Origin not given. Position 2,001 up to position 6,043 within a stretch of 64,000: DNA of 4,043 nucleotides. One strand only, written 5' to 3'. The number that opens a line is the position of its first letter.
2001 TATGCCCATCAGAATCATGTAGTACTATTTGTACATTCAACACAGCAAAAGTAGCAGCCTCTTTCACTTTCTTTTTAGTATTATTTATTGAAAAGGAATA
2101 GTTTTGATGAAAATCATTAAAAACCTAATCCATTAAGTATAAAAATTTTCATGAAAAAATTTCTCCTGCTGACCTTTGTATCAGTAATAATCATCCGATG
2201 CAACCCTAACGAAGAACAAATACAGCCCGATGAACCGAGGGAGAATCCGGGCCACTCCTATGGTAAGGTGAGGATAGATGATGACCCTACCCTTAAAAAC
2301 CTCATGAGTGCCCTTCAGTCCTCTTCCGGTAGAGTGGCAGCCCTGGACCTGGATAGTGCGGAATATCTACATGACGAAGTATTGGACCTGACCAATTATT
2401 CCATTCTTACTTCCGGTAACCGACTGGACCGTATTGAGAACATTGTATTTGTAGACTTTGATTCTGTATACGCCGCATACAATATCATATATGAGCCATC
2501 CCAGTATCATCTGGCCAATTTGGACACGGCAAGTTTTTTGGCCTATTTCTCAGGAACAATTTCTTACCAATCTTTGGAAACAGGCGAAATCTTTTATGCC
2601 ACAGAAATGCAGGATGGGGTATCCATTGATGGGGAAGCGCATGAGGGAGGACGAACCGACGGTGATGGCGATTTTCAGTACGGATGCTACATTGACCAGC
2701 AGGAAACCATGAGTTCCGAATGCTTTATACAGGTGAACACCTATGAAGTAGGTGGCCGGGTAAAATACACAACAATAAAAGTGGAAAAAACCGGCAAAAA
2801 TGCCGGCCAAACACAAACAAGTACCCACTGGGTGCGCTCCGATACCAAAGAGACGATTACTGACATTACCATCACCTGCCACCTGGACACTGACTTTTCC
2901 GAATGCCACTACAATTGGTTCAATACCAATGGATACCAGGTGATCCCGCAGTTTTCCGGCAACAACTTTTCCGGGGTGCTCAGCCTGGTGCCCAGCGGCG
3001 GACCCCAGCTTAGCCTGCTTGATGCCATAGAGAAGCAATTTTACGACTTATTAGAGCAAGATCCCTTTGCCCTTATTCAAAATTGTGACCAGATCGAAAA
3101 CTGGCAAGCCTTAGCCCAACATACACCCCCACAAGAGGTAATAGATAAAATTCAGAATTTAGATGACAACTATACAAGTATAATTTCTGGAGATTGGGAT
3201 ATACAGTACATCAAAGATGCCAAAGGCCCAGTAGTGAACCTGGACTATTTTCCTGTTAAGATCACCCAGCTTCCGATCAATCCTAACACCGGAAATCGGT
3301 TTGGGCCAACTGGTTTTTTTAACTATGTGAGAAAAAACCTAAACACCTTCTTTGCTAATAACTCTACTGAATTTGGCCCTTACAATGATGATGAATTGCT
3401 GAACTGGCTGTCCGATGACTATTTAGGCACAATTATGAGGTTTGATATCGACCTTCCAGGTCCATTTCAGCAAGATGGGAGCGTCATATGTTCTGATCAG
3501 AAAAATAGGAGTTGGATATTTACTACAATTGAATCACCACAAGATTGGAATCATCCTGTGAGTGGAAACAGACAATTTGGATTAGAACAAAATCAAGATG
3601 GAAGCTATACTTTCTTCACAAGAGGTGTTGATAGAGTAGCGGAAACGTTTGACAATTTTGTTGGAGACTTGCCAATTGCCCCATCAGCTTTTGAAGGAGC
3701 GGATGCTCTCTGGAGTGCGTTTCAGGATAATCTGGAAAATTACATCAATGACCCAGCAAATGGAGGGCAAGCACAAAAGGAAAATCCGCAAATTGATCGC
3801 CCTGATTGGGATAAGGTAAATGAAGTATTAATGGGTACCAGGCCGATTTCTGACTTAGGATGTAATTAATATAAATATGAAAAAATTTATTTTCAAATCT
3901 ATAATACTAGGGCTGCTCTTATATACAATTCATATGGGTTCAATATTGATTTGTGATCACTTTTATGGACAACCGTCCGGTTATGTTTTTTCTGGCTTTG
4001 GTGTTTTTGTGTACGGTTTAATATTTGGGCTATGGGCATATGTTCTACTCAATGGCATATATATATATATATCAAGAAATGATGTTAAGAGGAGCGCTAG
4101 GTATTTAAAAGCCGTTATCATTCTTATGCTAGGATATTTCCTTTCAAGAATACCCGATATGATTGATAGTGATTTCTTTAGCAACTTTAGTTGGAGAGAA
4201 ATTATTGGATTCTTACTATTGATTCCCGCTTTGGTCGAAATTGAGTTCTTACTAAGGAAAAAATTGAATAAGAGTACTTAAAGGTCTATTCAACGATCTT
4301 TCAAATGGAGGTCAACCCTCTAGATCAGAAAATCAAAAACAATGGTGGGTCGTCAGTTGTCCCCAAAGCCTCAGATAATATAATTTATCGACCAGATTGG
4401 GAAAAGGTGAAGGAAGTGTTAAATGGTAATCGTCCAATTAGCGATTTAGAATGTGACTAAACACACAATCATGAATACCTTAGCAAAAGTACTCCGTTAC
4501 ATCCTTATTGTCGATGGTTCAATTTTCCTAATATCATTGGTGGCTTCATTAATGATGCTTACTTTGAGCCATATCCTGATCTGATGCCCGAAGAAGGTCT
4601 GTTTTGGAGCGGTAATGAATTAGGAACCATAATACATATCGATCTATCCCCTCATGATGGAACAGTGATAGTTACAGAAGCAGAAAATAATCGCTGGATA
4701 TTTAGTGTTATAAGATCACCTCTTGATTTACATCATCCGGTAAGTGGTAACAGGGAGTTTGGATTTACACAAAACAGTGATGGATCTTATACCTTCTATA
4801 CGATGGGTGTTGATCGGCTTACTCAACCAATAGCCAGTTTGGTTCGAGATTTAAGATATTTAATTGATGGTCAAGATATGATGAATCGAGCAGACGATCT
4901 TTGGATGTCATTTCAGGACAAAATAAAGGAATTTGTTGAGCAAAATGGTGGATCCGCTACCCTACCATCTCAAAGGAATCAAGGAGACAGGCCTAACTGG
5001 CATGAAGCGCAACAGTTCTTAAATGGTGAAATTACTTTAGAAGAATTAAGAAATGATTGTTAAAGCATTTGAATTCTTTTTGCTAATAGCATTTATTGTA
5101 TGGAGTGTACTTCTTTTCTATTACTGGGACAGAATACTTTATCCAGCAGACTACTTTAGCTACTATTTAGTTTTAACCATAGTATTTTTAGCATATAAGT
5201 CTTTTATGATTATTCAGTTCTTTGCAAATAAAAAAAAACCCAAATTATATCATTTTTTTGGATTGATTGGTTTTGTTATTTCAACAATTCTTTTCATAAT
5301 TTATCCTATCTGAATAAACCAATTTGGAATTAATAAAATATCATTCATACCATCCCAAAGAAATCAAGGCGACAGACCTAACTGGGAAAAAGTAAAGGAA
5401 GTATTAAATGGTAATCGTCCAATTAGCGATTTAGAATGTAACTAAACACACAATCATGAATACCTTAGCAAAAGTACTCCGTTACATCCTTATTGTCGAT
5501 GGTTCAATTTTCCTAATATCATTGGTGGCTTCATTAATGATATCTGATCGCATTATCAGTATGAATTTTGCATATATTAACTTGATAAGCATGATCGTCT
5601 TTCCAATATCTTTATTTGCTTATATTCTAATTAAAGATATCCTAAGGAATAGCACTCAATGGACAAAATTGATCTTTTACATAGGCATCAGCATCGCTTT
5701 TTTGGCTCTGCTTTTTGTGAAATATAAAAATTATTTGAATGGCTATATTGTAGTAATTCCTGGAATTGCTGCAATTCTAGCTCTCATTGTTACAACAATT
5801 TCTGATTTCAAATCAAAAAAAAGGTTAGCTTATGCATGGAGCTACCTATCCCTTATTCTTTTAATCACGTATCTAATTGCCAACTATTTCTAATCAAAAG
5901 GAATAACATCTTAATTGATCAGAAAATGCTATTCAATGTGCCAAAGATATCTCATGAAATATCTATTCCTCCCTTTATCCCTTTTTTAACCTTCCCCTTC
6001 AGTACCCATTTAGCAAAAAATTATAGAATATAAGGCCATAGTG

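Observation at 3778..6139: One ~30-codon stop-terminated tail occurs five times, and a 92-nt direct repeat brackets the whole array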

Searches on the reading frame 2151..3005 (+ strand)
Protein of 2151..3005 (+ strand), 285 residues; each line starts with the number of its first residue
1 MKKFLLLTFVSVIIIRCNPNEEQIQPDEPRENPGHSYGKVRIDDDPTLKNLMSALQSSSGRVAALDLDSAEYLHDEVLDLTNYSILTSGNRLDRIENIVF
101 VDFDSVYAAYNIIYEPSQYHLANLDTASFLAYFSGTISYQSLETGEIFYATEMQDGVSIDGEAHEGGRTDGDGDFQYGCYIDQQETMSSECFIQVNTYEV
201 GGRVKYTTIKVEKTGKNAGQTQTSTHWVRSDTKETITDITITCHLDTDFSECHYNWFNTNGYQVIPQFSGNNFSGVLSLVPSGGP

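Call 59: predict_structure(alignment_id=A5)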
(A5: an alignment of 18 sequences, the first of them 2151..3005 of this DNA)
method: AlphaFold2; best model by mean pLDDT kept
length: 285 residues; sequences in the alignment: 18
mean_pLDDT: 60.2   pTM: 0.51
mean pLDDT of the five models: 60.2, 59.5, 59.0, 58.8, 57.0
residues with pLDDT >= 90: 38; 70-90: 75; 50-70: 52; < 50: 120
segments of 3 or more residues with pLDDT < 50: 21-23, 27-30, 162-218, 237-285
pLDDT, mean of each block of 10 residues (from residue 1): 61 57 49 78 94 80 73 88 85 89 81 92 74 86 81 82 34 30 35 33 35 46 49 52 36 36 29 34 33
secondary structure, 60 per line:
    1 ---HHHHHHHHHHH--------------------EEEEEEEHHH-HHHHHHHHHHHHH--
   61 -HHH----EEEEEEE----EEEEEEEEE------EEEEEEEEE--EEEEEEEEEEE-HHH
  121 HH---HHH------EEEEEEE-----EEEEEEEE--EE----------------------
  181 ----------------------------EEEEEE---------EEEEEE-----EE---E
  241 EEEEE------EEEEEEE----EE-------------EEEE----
elements in order: H4-14 E35-41 H46-58 E69-75 E80-88 E95-103 E106-116 H118-122 E135-141 E147-154 E209-214 E224-229 E240-245 E252-258 E278-281
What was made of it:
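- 2151..3869 (+): Full-length family gene (572 aa). Parts: signal peptide with a lipobox-like Cys17; a divergent N-terminal beta-alpha-beta domain (about residues 35-156); a Cys-rich linker; and a helical + START/Bet v 1-like C-terminal domain (about residues 289-572). N-terminal model: call 59.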

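Call 61: fold_search(model_id=the predicted structure, library=pdb)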
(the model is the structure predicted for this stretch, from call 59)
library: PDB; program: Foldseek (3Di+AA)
matches with E <= 10: 174; with E <= 0.001: 0
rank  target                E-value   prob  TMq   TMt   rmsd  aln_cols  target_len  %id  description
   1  7t02_A                1.0e+00  0.06  0.12  0.03  14.3       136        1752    9  Cryo-EM structure of DNMT5 pseudo-ternary complex solved by incubation with hemimethylated DNA and SAM (released 2022-02-23)
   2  7tei_A                1.1e+00  0.06  0.07  0.02  13.7        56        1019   11  SARS-CoV-2 Omicron 1-RBD up Spike Protein Trimer without the P986-P987 stabilizing mutations (S-GSAS-Omicron) (released 2022-02-16)
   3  7k8w_G                1.1e+00  0.06  0.11  0.04  13.2       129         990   10  Structure of the SARS-CoV-2 S 2P trimer in complex with the human neutralizing antibody Fab fragment, C119 (released 2020-10-21)
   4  7k9n_A                1.2e+00  0.07  0.11  0.04  14.7       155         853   12  Co-crystal structure of alpha glucosidase with compound 2 (released 2021-09-29)
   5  7jty_A                1.2e+00  0.06  0.11  0.05  18.3       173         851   13  Co-crystal structure of alpha glucosidase with compound 1 (released 2021-10-13)
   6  6xm4_C                1.3e+00  0.05  0.11  0.04  13.5       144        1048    9  Structure of SARS-CoV-2 spike at pH 5.5, single RBD up, conformation 2 (released 2020-08-12)
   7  1v7v                  1.4e+00  0.02  0.08  0.05  15.7       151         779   16  Crystal structure of Vibrio proteolyticus chitobiose phosphorylase (released 2004-06-22)
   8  4c7p                  1.7e+00  0.08  0.10  0.08   9.6        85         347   15  Crystal structure of Legionella pneumophila RalF F255K mutant (released 2013-12-04)
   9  7ky5_A                1.8e+00  0.09  0.13  0.04   8.9        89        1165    8  Structure of the S. cerevisiae phosphatidylcholine flippase Dnf2-Lem3 complex in the E2P transition state (released 2021-01-06)
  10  7ke8_A                1.8e+00  0.06  0.08  0.03  13.6        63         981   10  SARS-CoV-2 D614G 3 RBD down Spike Protein Trimer without the P986-P987 stabilizing mutations (S-GSAS-D614G sub-classif (released 2020-11-04)
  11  7tf8_B                1.8e+00  0.03  0.08  0.03  14.7        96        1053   10  SARS-CoV-2 Omicron 3-RBD down Spike Protein Trimer without the P986-P987 stabilizing mutations (S-GSAS-Omicron) (released 2022-02-16)
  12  4n9f_L                2.1e+00  0.08  0.12  0.19   9.6        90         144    6  Crystal structure of the Vif-CBFbeta-CUL5-ElOB-ElOC pentameric complex (released 2014-01-08)
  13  7fce_B                2.3e+00  0.04  0.08  0.03  14.5        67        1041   10  Structure of the SARS-CoV-2 A372T spike glycoprotein (closed) (released 2022-01-26)
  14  7b18_B                2.3e+00  0.04  0.11  0.04  14.0       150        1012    9  SARS-CoV-spike bound to two neutralising nanobodies (released 2021-04-28)
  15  7lwt_C                2.4e+00  0.03  0.10  0.04  14.1       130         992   10  UK (B.1.1.7) SARS-CoV-2 spike protein variant (S-GSAS-B.1.1.7) in the 1-RBD-up conformation (released 2021-03-31)
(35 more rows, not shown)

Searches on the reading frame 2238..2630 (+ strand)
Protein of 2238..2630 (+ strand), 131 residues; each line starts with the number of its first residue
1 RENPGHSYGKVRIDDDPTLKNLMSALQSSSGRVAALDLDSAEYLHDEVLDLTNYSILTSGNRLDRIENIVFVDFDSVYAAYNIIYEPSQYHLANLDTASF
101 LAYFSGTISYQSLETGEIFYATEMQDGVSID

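Call 73: find_homologous_proteins(query=A6, max_evalue=0.001)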
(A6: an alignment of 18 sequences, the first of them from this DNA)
Query A6 (18 sequences) (131 aa, profile of the alignment): 1 proteins with E <= 0.001 among 666 candidates.
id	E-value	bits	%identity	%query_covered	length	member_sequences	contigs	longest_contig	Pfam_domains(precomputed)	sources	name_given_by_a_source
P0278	2.7e-10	58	50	5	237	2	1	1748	-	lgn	-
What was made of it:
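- Tried and rejected: A profile search with the N-terminal domain, meant to find other C-terminal domains fused to it, returned one family member only (call 73).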

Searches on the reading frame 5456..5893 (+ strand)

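Call 5: search_protein_families(library=pfam, proteins=[window:5456-5893:+], max_evalue=1)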
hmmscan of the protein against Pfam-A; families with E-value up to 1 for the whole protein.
window:5456-5893:+ (145 aa): 1 family
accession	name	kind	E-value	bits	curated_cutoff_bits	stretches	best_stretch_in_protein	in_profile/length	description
PF03203.19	MerC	-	0.18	12.8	27.6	1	39-144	8-107/108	MerC mercury resistance protein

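Call 7: search_protein_families(library=ncbifam, proteins=[window:5456-5893:+], max_evalue=1)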
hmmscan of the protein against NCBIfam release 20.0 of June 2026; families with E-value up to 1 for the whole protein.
window:5456-5893:+ (145 aa): 2 families
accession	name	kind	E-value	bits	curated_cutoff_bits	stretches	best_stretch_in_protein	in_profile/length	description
TIGR04477.1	sorted_by_XrtN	equivalog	0.39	8.7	250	1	18-110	42-134/822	XrtN system VIT domain-containing protein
NF052597.1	FILTED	domain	0.96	9.8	40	0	96-143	53-98/110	FILTED domain-containing surface protein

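Call 39: search_protein_families(library=padloc, proteins=[window:5456-5893:+], max_evalue=1)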
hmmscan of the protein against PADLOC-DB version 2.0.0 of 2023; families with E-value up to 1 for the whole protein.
window:5456-5893:+ (145 aa): 0 families

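Call 40: search_protein_families(library=phrogs, proteins=[window:5456-5893:+], max_evalue=1)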
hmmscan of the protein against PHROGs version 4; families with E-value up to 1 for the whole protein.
window:5456-5893:+ (145 aa): 3 families
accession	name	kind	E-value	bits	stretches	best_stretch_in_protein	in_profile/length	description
phrog_3374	-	unknown function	0.034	14.6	1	49-117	167-234/268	-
phrog_34002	-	unknown function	0.13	13.1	1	103-119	13-29/36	-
phrog_32549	-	unknown function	0.46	11.6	1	66-86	3-23/119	-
